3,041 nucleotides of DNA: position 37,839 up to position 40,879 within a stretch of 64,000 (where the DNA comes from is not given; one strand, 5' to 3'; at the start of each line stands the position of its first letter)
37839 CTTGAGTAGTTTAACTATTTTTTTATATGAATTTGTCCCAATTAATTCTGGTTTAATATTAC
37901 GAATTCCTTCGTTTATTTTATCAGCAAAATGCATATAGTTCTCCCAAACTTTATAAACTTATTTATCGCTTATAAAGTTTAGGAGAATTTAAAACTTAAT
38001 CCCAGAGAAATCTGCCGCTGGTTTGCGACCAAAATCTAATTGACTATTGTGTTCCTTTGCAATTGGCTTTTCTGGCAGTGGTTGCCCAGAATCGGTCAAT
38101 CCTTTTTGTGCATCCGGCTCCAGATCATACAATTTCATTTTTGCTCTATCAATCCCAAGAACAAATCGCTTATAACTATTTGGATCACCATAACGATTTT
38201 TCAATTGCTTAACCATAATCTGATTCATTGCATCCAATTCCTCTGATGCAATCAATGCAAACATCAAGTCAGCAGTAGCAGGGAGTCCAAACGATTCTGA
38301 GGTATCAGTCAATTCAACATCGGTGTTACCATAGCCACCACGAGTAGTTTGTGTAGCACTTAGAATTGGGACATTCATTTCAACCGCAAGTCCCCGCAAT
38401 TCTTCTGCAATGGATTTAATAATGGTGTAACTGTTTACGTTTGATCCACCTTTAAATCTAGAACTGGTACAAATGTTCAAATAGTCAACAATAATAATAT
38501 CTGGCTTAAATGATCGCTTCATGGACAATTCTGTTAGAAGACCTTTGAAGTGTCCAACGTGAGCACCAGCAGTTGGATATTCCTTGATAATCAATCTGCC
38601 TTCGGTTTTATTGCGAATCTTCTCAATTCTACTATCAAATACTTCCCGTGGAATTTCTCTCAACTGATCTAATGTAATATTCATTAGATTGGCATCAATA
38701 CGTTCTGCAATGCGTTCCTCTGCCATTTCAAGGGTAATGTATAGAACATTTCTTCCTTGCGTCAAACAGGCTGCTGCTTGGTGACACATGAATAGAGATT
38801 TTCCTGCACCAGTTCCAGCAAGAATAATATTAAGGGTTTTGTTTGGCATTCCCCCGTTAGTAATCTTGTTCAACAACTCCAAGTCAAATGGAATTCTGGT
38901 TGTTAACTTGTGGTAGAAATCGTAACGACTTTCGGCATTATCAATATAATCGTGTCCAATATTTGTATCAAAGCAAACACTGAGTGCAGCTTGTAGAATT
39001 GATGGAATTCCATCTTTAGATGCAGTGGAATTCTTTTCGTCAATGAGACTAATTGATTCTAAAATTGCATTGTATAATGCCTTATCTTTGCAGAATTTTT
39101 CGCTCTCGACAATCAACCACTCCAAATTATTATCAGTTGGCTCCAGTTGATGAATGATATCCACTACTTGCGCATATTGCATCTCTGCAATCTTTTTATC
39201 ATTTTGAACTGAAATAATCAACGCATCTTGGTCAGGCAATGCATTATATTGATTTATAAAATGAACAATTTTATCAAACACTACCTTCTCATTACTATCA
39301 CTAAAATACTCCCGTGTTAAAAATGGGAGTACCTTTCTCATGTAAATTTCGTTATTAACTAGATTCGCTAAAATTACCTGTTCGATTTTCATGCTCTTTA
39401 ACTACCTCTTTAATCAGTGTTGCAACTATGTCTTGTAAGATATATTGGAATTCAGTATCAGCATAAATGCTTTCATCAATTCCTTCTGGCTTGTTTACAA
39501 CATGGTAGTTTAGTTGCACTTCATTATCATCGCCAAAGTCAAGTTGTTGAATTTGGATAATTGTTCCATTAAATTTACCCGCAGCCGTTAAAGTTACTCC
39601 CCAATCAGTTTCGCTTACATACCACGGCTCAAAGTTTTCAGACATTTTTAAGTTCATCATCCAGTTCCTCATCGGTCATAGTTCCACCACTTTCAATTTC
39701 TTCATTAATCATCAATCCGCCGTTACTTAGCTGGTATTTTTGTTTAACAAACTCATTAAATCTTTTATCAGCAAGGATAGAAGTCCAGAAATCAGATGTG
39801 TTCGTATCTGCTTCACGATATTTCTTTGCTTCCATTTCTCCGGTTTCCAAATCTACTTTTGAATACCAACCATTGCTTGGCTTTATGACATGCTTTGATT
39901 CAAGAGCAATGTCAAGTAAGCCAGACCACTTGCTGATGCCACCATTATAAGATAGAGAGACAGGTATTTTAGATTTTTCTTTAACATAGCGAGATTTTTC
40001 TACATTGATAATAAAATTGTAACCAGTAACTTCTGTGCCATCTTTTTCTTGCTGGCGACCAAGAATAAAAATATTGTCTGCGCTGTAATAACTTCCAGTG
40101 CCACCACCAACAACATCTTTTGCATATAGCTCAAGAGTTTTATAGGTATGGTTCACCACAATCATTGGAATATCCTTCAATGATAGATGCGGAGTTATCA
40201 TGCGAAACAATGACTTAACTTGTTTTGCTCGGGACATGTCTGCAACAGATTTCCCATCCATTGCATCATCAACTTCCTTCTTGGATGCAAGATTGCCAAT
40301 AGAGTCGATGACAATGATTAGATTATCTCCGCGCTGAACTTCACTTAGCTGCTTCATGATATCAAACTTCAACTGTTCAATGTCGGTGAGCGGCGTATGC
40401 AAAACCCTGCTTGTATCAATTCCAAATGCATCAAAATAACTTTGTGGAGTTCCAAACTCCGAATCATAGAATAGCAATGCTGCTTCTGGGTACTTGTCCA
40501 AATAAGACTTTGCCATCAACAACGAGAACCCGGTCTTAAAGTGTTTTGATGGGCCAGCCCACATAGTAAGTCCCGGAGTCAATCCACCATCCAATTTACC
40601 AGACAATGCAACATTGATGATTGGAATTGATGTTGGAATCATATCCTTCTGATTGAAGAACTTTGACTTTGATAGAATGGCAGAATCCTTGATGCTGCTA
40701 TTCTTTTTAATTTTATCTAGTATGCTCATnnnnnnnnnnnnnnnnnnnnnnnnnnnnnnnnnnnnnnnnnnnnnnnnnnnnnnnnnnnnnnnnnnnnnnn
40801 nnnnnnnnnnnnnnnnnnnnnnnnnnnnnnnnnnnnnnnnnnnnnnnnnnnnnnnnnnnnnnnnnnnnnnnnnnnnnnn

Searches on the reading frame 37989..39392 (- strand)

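Call 3: search_protein_families(library=pfam, proteins=[window:37989-39392:-], max_evalue=0.01)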
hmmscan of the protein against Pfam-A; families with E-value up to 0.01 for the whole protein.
window:37989-39392:- (467 aa): 6 families
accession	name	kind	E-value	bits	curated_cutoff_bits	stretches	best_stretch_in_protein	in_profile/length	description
PF03796.21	DnaB_C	-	7.4e-20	71.8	27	1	169-402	4-237/255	DnaB-like helicase C terminal domain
PF13481.12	AAA_25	-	2e-07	31.3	27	1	167-343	15-184/195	AAA domain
PF06745.19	ATPase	-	1.3e-06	28.4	26.6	1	172-238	6-73/231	KaiC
PF00772.26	DnaB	-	0.00059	20.3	23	1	2-90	7-94/103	DnaB-like helicase N terminal domain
PF10236.15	DAP3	-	0.0018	18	23.1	1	171-219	8-57/311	Mitochondrial ribosomal death-associated protein 3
PF04851.21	ResIII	-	0.0093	16.3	22.5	0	175-303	13-132/164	Type III restriction enzyme, res subunit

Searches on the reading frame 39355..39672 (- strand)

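Call 3: search_protein_families(library=pfam, proteins=[window:39355-39672:-], max_evalue=0.01)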
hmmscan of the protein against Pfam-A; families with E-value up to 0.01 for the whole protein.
window:39355-39672:- (105 aa): 0 families

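Call 4: search_protein_families(library=phrogs, proteins=[window:39355-39672:-], max_evalue=0.01)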
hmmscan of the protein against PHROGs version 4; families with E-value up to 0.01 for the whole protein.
window:39355-39672:- (105 aa): 1 family
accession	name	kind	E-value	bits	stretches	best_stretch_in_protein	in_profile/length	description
phrog_38375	-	unknown function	0.0077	17.1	1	26-94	43-110/165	-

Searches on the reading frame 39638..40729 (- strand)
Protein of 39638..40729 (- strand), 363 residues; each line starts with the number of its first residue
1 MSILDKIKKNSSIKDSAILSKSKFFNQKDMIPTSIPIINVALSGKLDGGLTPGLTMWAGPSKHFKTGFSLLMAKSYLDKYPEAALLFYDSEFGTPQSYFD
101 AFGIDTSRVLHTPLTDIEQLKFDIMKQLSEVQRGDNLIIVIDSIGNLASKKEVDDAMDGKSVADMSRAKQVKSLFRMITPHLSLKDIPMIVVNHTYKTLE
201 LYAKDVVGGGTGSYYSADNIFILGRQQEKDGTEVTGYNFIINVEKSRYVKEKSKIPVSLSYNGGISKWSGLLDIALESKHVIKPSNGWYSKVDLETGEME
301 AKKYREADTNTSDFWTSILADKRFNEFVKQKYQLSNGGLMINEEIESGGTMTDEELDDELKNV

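Call 3: search_protein_families(library=pfam, proteins=[window:39638-40729:-], max_evalue=0.01)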
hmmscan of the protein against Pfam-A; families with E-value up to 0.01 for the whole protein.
window:39638-40729:- (363 aa): 2 families
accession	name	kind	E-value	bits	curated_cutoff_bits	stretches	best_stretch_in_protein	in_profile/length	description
PF21134.2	T4_UVSX_C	-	5.9e-17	62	27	1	268-326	1-63/65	Bacteriophage T4, Recombination and repair protein, C-terminal domain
PF00154.27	RecA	-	8.5e-09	35.7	27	1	48-266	47-262/262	recA bacterial DNA recombination protein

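Call 73: find_related_loci(query=window:39641-40729:-, collection=viral_contigs, flank=6000)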
Query window:39641-40729:- (363 aa) in viral_contigs; peptide patterns used: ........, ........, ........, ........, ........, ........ (x = any residue, [..] = any of these).
600 stretches matched a pattern (row limit reached: there are more); 598 encode a relative of the query (tblastn E <= 1e-3); the best 80 are kept; 80 distinct loci.
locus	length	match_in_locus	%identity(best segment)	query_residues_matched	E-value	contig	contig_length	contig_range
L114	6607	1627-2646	84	1-340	0e+0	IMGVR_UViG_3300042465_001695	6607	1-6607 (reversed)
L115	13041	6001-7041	80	1-359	0e+0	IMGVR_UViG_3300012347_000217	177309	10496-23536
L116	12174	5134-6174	82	1-348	0e+0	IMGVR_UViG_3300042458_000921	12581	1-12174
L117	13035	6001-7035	81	1-345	0e+0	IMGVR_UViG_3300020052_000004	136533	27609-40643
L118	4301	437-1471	81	1-345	0e+0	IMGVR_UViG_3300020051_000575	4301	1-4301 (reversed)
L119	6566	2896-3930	82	1-346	0e+0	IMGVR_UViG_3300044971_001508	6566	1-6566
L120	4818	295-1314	85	1-340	0e+0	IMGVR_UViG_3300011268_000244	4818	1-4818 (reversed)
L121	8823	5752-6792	82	1-346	0e+0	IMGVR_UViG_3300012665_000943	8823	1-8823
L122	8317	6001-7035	82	1-346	0e+0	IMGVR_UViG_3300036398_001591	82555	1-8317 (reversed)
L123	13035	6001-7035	82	1-346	0e+0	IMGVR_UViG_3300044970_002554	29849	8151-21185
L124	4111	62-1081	84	1-340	0e+0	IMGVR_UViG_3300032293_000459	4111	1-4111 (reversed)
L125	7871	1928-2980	79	1-353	0e+0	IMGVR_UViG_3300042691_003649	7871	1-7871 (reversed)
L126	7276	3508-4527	84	1-340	0e+0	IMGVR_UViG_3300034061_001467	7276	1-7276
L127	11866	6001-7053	79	1-353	0e+0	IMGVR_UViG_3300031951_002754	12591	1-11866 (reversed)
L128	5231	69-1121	79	1-353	0e+0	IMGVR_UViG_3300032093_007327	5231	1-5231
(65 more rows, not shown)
